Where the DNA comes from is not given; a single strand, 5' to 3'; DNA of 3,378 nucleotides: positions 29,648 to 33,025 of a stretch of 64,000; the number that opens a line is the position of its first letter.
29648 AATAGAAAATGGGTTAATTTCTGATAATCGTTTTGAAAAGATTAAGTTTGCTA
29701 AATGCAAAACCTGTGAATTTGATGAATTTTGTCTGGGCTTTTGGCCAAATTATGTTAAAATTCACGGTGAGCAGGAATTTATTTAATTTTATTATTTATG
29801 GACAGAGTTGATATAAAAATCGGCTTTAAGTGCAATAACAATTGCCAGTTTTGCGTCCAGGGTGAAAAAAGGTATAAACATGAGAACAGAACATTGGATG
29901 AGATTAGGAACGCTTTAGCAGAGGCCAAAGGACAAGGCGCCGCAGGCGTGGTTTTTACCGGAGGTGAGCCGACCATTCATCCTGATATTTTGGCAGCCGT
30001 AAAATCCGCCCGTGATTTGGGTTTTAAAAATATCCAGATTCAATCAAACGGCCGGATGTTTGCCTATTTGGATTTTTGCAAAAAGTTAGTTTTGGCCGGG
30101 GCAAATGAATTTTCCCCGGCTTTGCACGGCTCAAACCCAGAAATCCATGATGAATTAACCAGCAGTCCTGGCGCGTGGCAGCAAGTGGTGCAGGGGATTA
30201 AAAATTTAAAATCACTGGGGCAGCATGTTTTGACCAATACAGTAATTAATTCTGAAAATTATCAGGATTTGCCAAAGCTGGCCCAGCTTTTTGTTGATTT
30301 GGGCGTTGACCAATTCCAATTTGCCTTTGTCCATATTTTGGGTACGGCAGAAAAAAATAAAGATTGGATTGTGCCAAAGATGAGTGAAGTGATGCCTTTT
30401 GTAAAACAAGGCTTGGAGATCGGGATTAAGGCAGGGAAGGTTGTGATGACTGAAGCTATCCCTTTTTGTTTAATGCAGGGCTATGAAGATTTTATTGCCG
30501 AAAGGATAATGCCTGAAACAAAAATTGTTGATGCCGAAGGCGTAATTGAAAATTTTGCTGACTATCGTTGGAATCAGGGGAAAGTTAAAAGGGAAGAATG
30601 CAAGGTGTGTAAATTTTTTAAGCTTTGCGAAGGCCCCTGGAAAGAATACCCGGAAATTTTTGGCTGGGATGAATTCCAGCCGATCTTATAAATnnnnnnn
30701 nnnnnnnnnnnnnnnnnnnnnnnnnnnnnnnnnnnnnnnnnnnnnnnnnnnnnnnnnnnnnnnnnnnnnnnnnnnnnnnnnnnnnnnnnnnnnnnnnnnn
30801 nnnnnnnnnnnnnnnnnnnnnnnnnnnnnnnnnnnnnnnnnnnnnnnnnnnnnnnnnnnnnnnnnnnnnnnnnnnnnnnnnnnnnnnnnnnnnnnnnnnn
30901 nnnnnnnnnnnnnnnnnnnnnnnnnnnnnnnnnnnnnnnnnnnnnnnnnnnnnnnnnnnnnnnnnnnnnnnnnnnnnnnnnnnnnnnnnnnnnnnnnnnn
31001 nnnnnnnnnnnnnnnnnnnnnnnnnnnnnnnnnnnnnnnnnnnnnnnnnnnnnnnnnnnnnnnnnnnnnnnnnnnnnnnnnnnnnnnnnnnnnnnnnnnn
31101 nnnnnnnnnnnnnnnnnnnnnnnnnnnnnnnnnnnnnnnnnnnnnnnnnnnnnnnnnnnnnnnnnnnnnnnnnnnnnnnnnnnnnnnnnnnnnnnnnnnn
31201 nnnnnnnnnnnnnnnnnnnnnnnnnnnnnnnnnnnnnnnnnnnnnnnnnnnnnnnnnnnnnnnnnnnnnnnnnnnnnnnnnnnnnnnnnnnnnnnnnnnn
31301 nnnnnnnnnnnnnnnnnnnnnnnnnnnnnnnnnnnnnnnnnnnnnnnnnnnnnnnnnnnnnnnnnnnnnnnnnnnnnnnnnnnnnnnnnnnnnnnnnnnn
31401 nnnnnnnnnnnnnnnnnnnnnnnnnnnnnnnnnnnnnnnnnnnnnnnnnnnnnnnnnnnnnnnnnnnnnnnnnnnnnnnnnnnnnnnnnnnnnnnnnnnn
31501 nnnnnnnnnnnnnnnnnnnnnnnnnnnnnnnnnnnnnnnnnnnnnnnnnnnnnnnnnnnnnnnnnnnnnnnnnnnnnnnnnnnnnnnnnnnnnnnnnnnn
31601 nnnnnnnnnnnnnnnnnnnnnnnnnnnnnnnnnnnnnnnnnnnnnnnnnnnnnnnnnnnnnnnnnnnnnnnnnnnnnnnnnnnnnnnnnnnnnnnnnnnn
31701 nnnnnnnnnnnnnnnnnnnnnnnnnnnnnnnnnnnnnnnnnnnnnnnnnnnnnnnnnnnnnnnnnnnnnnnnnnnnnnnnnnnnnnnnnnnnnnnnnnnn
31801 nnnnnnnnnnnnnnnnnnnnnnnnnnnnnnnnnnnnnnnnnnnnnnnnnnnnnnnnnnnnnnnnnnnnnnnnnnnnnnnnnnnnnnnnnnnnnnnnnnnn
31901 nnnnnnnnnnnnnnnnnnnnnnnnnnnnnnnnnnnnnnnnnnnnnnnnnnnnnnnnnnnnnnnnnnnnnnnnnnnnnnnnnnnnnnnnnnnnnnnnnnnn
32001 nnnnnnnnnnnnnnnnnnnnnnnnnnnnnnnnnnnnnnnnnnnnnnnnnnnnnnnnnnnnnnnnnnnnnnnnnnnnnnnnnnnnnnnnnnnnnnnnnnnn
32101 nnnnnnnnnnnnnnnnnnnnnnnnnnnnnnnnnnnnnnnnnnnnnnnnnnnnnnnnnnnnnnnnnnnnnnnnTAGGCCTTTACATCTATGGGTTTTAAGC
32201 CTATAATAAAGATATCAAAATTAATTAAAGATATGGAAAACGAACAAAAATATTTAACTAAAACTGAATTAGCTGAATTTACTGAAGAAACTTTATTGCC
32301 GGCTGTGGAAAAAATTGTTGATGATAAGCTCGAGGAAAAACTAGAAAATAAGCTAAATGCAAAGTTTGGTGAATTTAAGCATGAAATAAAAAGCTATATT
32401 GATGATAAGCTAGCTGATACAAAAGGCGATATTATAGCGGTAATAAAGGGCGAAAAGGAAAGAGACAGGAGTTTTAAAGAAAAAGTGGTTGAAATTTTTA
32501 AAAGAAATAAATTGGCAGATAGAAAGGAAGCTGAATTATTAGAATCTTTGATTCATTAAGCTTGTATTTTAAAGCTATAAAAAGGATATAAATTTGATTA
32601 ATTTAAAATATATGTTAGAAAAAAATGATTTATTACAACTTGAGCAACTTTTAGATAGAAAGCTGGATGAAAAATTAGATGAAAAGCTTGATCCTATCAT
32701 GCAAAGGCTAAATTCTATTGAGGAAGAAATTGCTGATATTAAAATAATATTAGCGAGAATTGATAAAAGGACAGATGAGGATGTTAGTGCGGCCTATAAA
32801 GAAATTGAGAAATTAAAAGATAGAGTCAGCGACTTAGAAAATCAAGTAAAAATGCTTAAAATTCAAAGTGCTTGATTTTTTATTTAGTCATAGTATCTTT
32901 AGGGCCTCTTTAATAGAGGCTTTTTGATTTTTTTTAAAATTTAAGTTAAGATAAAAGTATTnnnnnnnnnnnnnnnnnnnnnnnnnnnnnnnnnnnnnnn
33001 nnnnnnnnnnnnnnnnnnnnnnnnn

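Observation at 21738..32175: Ten-gene radical-SAM locus: SPASM maturase, His-Xaa-Ser repeat Cys-rich protein, six tandem twitch-radical-SAM paralogs and an A24 peptidase fusion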

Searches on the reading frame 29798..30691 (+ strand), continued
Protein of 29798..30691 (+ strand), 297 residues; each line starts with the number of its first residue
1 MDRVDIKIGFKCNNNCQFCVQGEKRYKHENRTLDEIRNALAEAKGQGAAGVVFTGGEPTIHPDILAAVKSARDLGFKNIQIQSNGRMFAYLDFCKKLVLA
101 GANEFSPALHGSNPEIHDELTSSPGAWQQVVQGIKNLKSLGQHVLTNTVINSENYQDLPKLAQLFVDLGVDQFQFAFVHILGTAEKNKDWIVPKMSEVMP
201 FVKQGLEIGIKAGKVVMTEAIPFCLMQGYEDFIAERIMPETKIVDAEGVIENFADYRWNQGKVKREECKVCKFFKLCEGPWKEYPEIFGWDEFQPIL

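Call 49: search_protein_families(library=ncbifam, proteins=[L027:8625-9998:+, L027:10991-11197:+, L028:7255-8652:+, L028:9732-9944:+, L029:5698-6987:+], max_evalue=0.01)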
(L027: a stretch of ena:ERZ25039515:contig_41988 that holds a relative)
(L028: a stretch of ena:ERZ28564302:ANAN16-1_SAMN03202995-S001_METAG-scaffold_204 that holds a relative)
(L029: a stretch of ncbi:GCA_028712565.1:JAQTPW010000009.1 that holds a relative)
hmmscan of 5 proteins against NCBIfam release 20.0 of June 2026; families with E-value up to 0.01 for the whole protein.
L027:8625-9998:+ (457 aa): 90 families (the best 25 are shown)
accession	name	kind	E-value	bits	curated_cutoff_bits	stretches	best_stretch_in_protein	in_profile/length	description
TIGR04055.1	rSAM_NirJ2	equivalog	2.3e-32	112.8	500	1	135-446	8-320/326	putative heme d1 biosynthesis radical SAM protein NirJ2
TIGR04545.1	rSAM_ahbD_hemeb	equivalog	8.7e-28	97.7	500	1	131-335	4-209/339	heme b synthase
TIGR04347.1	pseudo_SAM_Halo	equivalog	4.4e-26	92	525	2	129-299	40-206/390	TIGR04347 family pseudo-SAM/SPASM protein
TIGR02109.1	PQQ_syn_pqqE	equivalog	1.8e-24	86.4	381.35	1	123-299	3-176/358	pyrroloquinoline quinone biosynthesis protein PqqE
TIGR04546.1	rSAM_ahbC_deAc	equivalog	5e-24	84.8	650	1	129-313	41-221/390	12,18-didecarboxysiroheme deacetylase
TIGR04053.2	TIGR04053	equivalog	2.2e-23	83.1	395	2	125-338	6-221/366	TIGR04053 family radical SAM/SPASM domain-containing protein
TIGR04317.1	W_rSAM_matur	equivalog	8.1e-23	81.1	380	1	128-305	5-184/349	tungsten cofactor oxidoreductase radical SAM maturase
TIGR02666.1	moaA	equivalog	2.7e-21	75.9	284.05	1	131-297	14-185/336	GTP 3',8-cyclase MoaA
TIGR04054.1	rSAM_NirJ1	equivalog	2.9e-21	75.5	650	1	129-311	38-216/387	putative heme d1 biosynthesis radical SAM protein NirJ1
NF038283.1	viperin_w_prok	equivalog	5.5e-20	71.7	180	1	135-312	10-195/281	viperin family antiviral radical SAM protein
TIGR04051.1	rSAM_NirJ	equivalog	5.5e-20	71.6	515.45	1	129-296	4-167/354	heme d1 biosynthesis radical SAM protein NirJ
TIGR02668.1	moaA_archaeal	equivalog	1.3e-19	70.3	325.25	1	129-294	12-175/303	GTP 3',8-cyclase MoaA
TIGR03962.1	mycofact_rSAM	equivalog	1.5e-19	70.4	265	1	119-290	4-171/339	mycofactocin radical SAM maturase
TIGR04303.1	GeoRSP_rSAM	equivalog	5.8e-19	68.8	400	1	124-446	2-322/325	GeoRSP system radical SAM/SPASM protein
NF050035.1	rSAM_WgK_link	exception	1e-18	67.5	650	1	124-288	6-167/367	radical SAM/SPASM peptide maturase WgkB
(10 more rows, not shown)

L027:10991-11197:+ (68 aa): 0 families

L028:7255-8652:+ (465 aa): 99 families (the best 25 are shown)
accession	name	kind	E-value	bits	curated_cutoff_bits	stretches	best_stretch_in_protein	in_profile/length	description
TIGR04055.1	rSAM_NirJ2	equivalog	5.6e-35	121.4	500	1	136-451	6-321/326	putative heme d1 biosynthesis radical SAM protein NirJ2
TIGR02109.1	PQQ_syn_pqqE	equivalog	1.9e-30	106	381.35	1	127-457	4-335/358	pyrroloquinoline quinone biosynthesis protein PqqE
TIGR04347.1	pseudo_SAM_Halo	equivalog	1e-29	104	525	2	132-328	40-230/390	TIGR04347 family pseudo-SAM/SPASM protein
TIGR04545.1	rSAM_ahbD_hemeb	equivalog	9e-29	101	500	1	133-452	3-335/339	heme b synthase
TIGR04317.1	W_rSAM_matur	equivalog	9.6e-27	94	380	1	130-331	4-210/349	tungsten cofactor oxidoreductase radical SAM maturase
TIGR03962.1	mycofact_rSAM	equivalog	4.6e-26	91.8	265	1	127-454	9-333/339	mycofactocin radical SAM maturase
TIGR04053.2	TIGR04053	equivalog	6.8e-26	91.4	395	2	125-346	3-225/366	TIGR04053 family radical SAM/SPASM domain-containing protein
TIGR04054.1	rSAM_NirJ1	equivalog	1.4e-24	86.5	650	1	131-321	37-222/387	putative heme d1 biosynthesis radical SAM protein NirJ1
NF045574.1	sacti_mat_StsB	exception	2.7e-24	85.9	625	1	130-303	96-263/466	StsB family radical SAM/SPASM domain sactipeptide maturase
TIGR02668.1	moaA_archaeal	equivalog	8.9e-24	84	325.25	1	131-337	11-216/303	GTP 3',8-cyclase MoaA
TIGR02666.1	moaA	equivalog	1.2e-23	83.7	284.05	1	133-326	13-214/336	GTP 3',8-cyclase MoaA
TIGR04546.1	rSAM_ahbC_deAc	equivalog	2e-23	82.8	650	1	127-325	36-228/390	12,18-didecarboxysiroheme deacetylase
TIGR04051.1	rSAM_NirJ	equivalog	2.2e-23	82.8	515.45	1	132-311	4-178/354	heme d1 biosynthesis radical SAM protein NirJ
TIGR04303.1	GeoRSP_rSAM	equivalog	1.1e-22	81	400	1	128-450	3-322/325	GeoRSP system radical SAM/SPASM protein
NF050035.1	rSAM_WgK_link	exception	3.7e-22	78.8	650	1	126-289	5-164/367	radical SAM/SPASM peptide maturase WgkB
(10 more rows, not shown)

L028:9732-9944:+ (70 aa): 0 families

L029:5698-6987:+ (429 aa): 83 families (the best 25 are shown)
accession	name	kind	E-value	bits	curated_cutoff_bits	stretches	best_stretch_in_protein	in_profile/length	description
TIGR04545.1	rSAM_ahbD_hemeb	equivalog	4.1e-29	102.1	500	1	112-294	4-184/339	heme b synthase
TIGR04317.1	W_rSAM_matur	equivalog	1.7e-26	93.2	380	1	108-292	4-191/349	tungsten cofactor oxidoreductase radical SAM maturase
TIGR04347.1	pseudo_SAM_Halo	equivalog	7.2e-26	91.3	525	1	110-283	40-210/390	TIGR04347 family pseudo-SAM/SPASM protein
TIGR04055.1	rSAM_NirJ2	equivalog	8.7e-26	91.2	500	1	116-425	8-320/326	putative heme d1 biosynthesis radical SAM protein NirJ2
TIGR02109.1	PQQ_syn_pqqE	equivalog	1.4e-25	90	381.35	1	106-282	5-179/358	pyrroloquinoline quinone biosynthesis protein PqqE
NF045574.1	sacti_mat_StsB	exception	3.5e-24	85.5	625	1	113-278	101-262/466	StsB family radical SAM/SPASM domain sactipeptide maturase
TIGR04054.1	rSAM_NirJ1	equivalog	5.8e-24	84.4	650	1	110-279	38-204/387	putative heme d1 biosynthesis radical SAM protein NirJ1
TIGR04053.2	TIGR04053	equivalog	7.8e-24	84.6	395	1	105-288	5-189/366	TIGR04053 family radical SAM/SPASM domain-containing protein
TIGR02666.1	moaA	equivalog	2.2e-23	82.8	284.05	1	112-274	14-182/336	GTP 3',8-cyclase MoaA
TIGR04546.1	rSAM_ahbC_deAc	equivalog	2.9e-23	82.3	650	1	109-276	40-204/390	12,18-didecarboxysiroheme deacetylase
TIGR04051.1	rSAM_NirJ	equivalog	5.7e-23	81.5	515.45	1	113-279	7-170/354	heme d1 biosynthesis radical SAM protein NirJ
TIGR03962.1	mycofact_rSAM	equivalog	1.3e-22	80.5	265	1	110-417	14-321/339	mycofactocin radical SAM maturase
TIGR02668.1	moaA_archaeal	equivalog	1.1e-21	77.1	325.25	1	109-289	11-190/303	GTP 3',8-cyclase MoaA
TIGR04303.1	GeoRSP_rSAM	equivalog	7.9e-21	74.9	400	1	112-425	9-322/325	GeoRSP system radical SAM/SPASM protein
NF050035.1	rSAM_WgK_link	exception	3.7e-20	72.2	650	1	105-286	6-185/367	radical SAM/SPASM peptide maturase WgkB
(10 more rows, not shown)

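Call 50: search_protein_families(library=padloc, proteins=[window:29798-30691:+], max_evalue=0.01)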
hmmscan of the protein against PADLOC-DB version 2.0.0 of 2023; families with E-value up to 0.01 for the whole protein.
window:29798-30691:+ (297 aa): 2 families
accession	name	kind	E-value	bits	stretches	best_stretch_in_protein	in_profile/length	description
PDLC02903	pVip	-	1e-14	52.6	1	8-158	6-154/257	Viperins not associated with kinases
PDLC02904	pVip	-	3.5e-14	50.9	1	11-168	12-165/262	Viperins associated with kinases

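Call 63: predict_structure(alignment_id=A3)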
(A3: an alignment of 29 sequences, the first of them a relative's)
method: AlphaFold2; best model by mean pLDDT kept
length: 297 residues; sequences in the alignment: 29
mean_pLDDT: 95.5   pTM: 0.92
mean pLDDT of the five models: 95.5, 95.0, 94.3, 94.3, 94.2
residues with pLDDT >= 90: 265; 70-90: 32; 50-70: 0; < 50: 0
segments of 3 or more residues with pLDDT < 50: none
pLDDT, mean of each block of 10 residues (from residue 1): 92 93 87 97 96 95 98 98 97 99 98 98 97 99 98 98 99 97 95 98 98 97 95 86 89 89 94 94 96 94
secondary structure, 60 per line:
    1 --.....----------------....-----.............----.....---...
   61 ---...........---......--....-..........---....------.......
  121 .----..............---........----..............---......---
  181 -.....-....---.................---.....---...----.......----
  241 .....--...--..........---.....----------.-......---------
elements in order: E3-7 H24-27 H33-45 E50-54 H64-74 E78-83 H86-89 H91-100 E104-107 H114-121 H126-139 E143-150 H155-168 E172-177 H182-186 H188-191 H195-211 E215-219 E241-245 E248-250 H253-261 H266-270 H283-288

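Call 67: fold_search(model_id=the predicted structure, library=pdb)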
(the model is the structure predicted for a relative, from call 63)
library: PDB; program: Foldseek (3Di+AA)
matches with E <= 10: 1847; with E <= 0.001: 266
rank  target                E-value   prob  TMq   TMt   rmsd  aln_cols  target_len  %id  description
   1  7vob                  1.7e-15  1.00  0.69  0.63   5.0       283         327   20  The crystal structure of a Radical SAM Enzyme BlsE involved in the Biosynthesis of Blasticidin S (released 2022-05-04)
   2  6efn                  5.9e-14  1.00  0.66  0.52   4.6       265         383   18  Structure of a RiPP maturase, SkfB (released 2018-10-24)
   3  5v1t_A                3.0e-13  1.00  0.71  0.50   5.4       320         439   16  Crystal structure of Streptococcus suis SuiB bound to precursor peptide SuiA (released 2017-08-30)
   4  5v1q_A                3.0e-13  1.00  0.69  0.50   5.3       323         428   17  Crystal structure of Streptococcus suis SuiB (released 2017-08-30)
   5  5v1s_A                4.1e-13  1.00  0.70  0.51   5.0       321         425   17  Crystal structure of Streptococcus suis SuiB bound to S-adenosylmethionine (released 2017-08-30)
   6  5v1q_B                4.9e-13  1.00  0.69  0.49   5.5       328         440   17  Crystal structure of Streptococcus suis SuiB (released 2017-08-30)
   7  7tol                  9.0e-13  1.00  0.63  0.39   2.8       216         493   20  X-ray crystal structure of glycerol dibiphytanyl glycerol tetraether - macrocyclic archaeol synthase (GDGT-MAS) from Met (released 2022-08-31)
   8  7tom                  1.7e-12  1.00  0.59  0.36   3.6       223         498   20  X-ray crystal structure of glycerol dibiphytanyl glycerol tetraether - macrocyclic archaeol synthase (GDGT-MAS) from Met (released 2022-08-31)
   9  5v1s_B                4.1e-12  1.00  0.66  0.48   5.7       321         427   16  Crystal structure of Streptococcus suis SuiB bound to S-adenosylmethionine (released 2017-08-30)
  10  9dfw_B                1.0e-11  1.00  0.63  0.64   3.1       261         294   16  X-ray crystal structure of an engineered Viperin-like enzyme from T. virens with bound CTP and SAM (released 2025-02-12)
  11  9dfn                  1.2e-11  1.00  0.66  0.70   3.2       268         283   15  X-ray crystal structure of the second viperin-like enzyme from Trichoderma virens with bound CTP and SAM (released 2025-02-19)
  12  6q2p_A                2.4e-11  1.00  0.62  0.63   3.8       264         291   16  Crystal structure of mouse viperin bound to cytidine triphosphate and S-adenosylhomocysteine (released 2020-01-22)
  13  9dfu                  2.6e-11  1.00  0.67  0.71   3.3       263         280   15  X-ray crystal structure of the second Viperin-like enzyme from T. virens variant F40H with bound CTP and SAM (released 2025-02-19)
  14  5vsl_A                3.5e-11  1.00  0.62  0.70   6.3       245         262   15  Crystal structure of viperin with bound [4Fe-4S] cluster and S-adenosylhomocysteine (SAH) (released 2017-06-14)
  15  6q2p_B                4.7e-11  1.00  0.64  0.65   3.3       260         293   15  Crystal structure of mouse viperin bound to cytidine triphosphate and S-adenosylhomocysteine (released 2020-01-22)
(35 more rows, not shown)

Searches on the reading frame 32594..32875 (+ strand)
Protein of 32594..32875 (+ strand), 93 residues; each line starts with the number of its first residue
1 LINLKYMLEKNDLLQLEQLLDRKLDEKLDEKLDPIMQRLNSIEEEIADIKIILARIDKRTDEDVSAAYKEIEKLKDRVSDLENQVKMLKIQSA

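Call 5: search_protein_families(library=ncbifam, proteins=[window:32594-32875:+], max_evalue=0.01)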
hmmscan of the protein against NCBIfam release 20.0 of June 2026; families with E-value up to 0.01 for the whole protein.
window:32594-32875:+ (93 aa): 1 family
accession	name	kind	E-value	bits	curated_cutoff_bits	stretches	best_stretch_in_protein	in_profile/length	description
NF045487.1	ASRP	equivalog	0.0036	16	300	1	27-86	373-432/593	archaea-specific SMC-related protein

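Call 6: search_protein_families(library=pfam, proteins=[window:32594-32875:+], max_evalue=0.01)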
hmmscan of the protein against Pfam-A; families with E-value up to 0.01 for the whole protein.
window:32594-32875:+ (93 aa): 8 families
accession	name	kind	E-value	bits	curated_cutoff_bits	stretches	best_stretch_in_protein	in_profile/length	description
PF10046.14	BLOC1_2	-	0.00045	21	33.4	0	26-61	54-89/96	Biogenesis of lysosome-related organelles complex-1 subunit 2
PF05531.17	NPV_P10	-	0.0027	18.6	29.8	0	24-54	35-66/75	Nucleopolyhedrovirus P10 protein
PF05565.16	Sipho_Gp157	-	0.0033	17.9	28.6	1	15-89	8-81/162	Siphovirus Gp157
PF04508.17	Pox_A_type_inc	-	0.0035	17.6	21.4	1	70-84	2-16/23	Viral A-type inclusion protein repeat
PF07926.17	TPR_MLP1_2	-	0.0044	17.5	36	1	27-90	61-124/129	TPR/MLP1/MLP2-like protein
PF23991.1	DUF7310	-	0.0045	17.9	40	1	36-86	2-54/83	Coiled-coil region of unknown function (DUF7310)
PF05377.16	FlaC_arch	-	0.0051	17.6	27.8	0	38-88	1-40/55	Flagella accessory protein C (FlaC)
PF15898.10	PRKG1_interact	-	0.0097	17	32.4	0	25-89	13-76/101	cGMP-dependent protein kinase interacting domain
